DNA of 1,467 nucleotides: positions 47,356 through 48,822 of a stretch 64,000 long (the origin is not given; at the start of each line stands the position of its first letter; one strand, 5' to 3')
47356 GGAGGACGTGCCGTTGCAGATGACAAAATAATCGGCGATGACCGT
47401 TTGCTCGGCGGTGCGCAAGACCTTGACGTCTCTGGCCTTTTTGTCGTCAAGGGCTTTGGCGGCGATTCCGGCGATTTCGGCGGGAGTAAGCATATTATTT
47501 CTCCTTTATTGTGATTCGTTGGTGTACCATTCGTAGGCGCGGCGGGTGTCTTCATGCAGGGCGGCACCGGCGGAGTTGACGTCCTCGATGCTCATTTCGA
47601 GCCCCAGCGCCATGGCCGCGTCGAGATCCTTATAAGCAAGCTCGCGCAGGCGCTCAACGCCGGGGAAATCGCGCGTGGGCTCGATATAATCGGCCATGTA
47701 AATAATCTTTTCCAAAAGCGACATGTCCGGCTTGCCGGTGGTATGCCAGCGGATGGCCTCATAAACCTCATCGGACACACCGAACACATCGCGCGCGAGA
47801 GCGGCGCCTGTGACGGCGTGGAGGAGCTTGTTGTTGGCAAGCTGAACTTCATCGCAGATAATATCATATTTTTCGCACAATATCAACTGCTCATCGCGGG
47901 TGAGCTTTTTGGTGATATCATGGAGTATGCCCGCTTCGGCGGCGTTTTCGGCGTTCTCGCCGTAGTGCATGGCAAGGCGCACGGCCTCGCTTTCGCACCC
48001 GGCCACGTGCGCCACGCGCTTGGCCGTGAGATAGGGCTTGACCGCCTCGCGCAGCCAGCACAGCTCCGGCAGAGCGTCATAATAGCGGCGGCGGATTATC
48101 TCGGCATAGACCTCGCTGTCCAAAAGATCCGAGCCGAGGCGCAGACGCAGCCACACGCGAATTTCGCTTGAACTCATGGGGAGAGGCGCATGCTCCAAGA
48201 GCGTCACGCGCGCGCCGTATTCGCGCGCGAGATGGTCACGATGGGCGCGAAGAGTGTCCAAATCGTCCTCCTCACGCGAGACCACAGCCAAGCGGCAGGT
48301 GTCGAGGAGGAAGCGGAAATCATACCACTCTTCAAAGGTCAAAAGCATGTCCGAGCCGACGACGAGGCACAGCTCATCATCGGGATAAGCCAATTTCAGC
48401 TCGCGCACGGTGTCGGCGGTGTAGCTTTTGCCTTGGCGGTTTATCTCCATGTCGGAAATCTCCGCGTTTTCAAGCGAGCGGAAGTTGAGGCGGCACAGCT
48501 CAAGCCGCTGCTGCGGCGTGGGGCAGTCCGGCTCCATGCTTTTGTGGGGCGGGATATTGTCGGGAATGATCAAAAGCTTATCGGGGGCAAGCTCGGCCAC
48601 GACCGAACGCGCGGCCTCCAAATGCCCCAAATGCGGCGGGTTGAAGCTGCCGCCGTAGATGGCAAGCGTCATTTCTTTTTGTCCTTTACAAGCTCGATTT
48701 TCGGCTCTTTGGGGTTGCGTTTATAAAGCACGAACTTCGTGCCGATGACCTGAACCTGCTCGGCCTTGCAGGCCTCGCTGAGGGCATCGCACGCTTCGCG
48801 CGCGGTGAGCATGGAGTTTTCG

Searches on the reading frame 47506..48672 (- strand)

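Call 85: search_protein_families(library=pfam, proteins=[window:47506-48672:-], max_evalue=0.00001)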
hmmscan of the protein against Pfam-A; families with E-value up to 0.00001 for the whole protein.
window:47506-48672:- (388 aa): 2 families
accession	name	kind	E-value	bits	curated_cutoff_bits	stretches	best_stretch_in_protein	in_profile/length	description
PF01467.32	CTP_transf_like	-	6.8e-19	68.8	21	1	5-172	1-131/133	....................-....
PF01966.28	HD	-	2e-14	54.3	22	1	220-331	2-114/116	HD domain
